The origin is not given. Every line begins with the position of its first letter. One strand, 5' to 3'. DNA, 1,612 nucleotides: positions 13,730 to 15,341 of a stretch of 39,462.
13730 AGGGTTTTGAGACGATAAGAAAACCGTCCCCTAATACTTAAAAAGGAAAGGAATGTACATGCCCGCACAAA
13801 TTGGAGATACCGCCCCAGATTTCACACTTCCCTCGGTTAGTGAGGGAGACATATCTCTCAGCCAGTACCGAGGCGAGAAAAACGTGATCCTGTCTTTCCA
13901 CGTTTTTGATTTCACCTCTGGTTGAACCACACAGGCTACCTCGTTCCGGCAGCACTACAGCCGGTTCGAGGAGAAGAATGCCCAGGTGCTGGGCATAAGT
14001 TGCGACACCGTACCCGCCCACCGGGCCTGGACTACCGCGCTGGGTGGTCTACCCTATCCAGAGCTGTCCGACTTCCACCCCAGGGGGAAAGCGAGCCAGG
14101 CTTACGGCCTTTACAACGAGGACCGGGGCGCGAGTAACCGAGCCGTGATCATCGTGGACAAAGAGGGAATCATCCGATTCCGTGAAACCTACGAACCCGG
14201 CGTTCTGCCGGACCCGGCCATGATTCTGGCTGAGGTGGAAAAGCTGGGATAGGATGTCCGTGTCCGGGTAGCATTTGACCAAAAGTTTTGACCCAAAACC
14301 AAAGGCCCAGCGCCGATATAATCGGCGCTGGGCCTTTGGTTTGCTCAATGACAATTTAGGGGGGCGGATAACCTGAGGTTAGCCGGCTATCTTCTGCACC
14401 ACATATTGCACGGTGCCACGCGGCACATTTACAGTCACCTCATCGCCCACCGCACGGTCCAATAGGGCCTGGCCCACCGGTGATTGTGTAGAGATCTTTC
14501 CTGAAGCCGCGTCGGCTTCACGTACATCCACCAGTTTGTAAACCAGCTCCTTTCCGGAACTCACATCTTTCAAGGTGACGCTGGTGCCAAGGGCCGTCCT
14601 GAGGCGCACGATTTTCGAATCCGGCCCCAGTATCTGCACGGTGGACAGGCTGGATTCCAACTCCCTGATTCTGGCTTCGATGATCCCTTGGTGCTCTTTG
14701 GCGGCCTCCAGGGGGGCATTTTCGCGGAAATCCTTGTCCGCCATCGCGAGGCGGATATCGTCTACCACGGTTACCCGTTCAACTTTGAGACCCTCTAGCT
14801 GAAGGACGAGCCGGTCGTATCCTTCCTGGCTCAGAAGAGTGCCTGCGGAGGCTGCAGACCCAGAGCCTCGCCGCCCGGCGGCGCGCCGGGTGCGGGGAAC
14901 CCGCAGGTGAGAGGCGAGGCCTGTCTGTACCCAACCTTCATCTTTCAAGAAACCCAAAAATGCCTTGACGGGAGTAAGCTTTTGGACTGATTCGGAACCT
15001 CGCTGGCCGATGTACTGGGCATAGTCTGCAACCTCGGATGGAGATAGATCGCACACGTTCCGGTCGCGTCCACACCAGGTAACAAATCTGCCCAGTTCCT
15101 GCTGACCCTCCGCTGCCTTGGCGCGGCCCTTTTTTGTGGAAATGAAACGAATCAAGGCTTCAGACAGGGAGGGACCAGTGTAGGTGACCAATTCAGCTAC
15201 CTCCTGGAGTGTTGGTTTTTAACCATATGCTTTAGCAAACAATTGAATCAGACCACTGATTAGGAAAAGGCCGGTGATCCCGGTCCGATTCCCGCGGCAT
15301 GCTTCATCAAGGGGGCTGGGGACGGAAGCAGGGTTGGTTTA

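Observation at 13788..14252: Hidden selenocysteine peroxiredoxin: in-frame TGA at the peroxidatic Cys position followed by a SECIS-like hairpin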

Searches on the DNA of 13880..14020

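Call 55: search_rna_families(source=window, start=13880, end=14020, threshold=evalue, max_evalue=10)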
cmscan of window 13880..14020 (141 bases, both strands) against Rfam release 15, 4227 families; matches with E-value up to 10: 0.
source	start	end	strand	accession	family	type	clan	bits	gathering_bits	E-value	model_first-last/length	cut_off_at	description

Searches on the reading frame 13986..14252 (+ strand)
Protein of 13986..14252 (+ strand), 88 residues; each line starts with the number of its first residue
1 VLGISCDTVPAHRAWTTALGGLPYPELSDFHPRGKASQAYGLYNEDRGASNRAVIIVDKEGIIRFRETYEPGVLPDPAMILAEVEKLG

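Call 46: find_encoding_contigs(protein=window:13986-14252:+, flank=3000, max_places=6)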
Protein window:13986-14252:+ (88 aa): 14 contigs read that carry it; 6 places shown.
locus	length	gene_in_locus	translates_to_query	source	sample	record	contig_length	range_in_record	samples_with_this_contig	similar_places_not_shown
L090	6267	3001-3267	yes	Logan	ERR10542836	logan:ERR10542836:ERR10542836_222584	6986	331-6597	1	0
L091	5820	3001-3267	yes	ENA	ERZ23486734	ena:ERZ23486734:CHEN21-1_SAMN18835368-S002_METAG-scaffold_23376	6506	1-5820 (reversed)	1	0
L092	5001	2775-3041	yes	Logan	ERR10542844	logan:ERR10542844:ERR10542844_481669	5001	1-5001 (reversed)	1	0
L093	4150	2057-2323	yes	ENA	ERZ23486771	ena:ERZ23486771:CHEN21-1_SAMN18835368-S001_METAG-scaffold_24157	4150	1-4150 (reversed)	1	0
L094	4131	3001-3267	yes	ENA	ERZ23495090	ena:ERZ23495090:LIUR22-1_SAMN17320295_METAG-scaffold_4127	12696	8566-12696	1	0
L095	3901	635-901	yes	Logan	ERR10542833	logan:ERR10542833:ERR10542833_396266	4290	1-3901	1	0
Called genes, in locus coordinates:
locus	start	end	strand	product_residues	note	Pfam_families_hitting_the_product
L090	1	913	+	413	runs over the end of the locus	?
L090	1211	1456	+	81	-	-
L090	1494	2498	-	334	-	-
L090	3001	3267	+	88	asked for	PF00578:AhpC-TSA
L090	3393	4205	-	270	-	PF03449:GreA_GreB_N, PF01272:GreA_GreB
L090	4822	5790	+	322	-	PF08240:ADH_N, PF00107:ADH_zinc_N, PF13602:ADH_zinc_N_2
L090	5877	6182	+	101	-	PF01883:FeS_assembly_P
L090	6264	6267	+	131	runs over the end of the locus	?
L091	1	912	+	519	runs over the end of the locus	PF00682:HMGL-like, PF22617:HCS_D2, PF08502:LeuA_dimer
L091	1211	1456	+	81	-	-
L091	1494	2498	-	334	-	-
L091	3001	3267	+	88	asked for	PF00578:AhpC-TSA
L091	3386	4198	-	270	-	PF03449:GreA_GreB_N, PF01272:GreA_GreB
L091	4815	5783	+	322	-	PF08240:ADH_N, PF00107:ADH_zinc_N, PF13602:ADH_zinc_N_2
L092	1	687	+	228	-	?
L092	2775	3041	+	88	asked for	PF00578:AhpC-TSA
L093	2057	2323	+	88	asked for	PF00578:AhpC-TSA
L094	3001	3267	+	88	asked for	PF00578:AhpC-TSA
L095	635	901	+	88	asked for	PF00578:AhpC-TSA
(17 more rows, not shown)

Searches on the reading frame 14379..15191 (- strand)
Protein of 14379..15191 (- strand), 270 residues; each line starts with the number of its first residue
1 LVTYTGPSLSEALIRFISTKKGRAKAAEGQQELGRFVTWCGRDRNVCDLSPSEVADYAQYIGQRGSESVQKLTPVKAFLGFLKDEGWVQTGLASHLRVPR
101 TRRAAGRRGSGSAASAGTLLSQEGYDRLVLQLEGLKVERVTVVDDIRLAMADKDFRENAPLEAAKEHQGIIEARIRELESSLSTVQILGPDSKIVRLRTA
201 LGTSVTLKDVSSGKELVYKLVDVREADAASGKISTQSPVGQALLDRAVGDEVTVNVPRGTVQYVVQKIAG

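Call 45: find_encoding_contigs(protein=window:14379-15191:-, flank=10000, max_places=4)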
Protein window:14379-15191:- (270 aa): 4 contigs read that carry it; 4 places shown.
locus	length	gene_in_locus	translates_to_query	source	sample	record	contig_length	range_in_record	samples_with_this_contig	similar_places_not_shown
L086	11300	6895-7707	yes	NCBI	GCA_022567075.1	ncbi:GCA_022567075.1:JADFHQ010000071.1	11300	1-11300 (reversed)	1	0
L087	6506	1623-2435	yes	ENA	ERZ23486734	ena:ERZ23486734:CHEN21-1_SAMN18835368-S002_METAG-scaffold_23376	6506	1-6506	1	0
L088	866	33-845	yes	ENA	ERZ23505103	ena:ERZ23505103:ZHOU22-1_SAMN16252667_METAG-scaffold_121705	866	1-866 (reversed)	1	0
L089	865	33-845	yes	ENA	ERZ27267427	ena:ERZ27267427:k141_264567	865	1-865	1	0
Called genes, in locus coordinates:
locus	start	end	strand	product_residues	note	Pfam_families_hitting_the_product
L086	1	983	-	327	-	PF01425:Amidase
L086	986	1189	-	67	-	-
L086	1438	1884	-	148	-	PF03352:Adenine_glyco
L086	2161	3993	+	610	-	PF01039:Carboxyl_trans, PF03255:ACCA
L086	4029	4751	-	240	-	PF01656:CbiA, PF02374:ArsA_ATPase (weak), PF09140:MipZ (weak), PF10609:ParA, PF13614:AAA_31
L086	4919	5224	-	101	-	PF01883:FeS_assembly_P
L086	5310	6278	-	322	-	PF08240:ADH_N, PF00107:ADH_zinc_N, PF13602:ADH_zinc_N_2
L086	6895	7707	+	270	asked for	PF03449:GreA_GreB_N, PF01272:GreA_GreB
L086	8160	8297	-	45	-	PF00578:AhpC-TSA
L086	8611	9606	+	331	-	-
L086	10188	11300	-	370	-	PF00682:HMGL-like, PF22617:HCS_D2, PF08502:LeuA_dimer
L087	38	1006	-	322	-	PF08240:ADH_N, PF00107:ADH_zinc_N, PF13602:ADH_zinc_N_2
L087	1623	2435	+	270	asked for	PF03449:GreA_GreB_N, PF01272:GreA_GreB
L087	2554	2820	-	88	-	PF00578:AhpC-TSA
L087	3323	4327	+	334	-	-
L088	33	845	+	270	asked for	PF03449:GreA_GreB_N, PF01272:GreA_GreB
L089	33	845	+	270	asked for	PF03449:GreA_GreB_N, PF01272:GreA_GreB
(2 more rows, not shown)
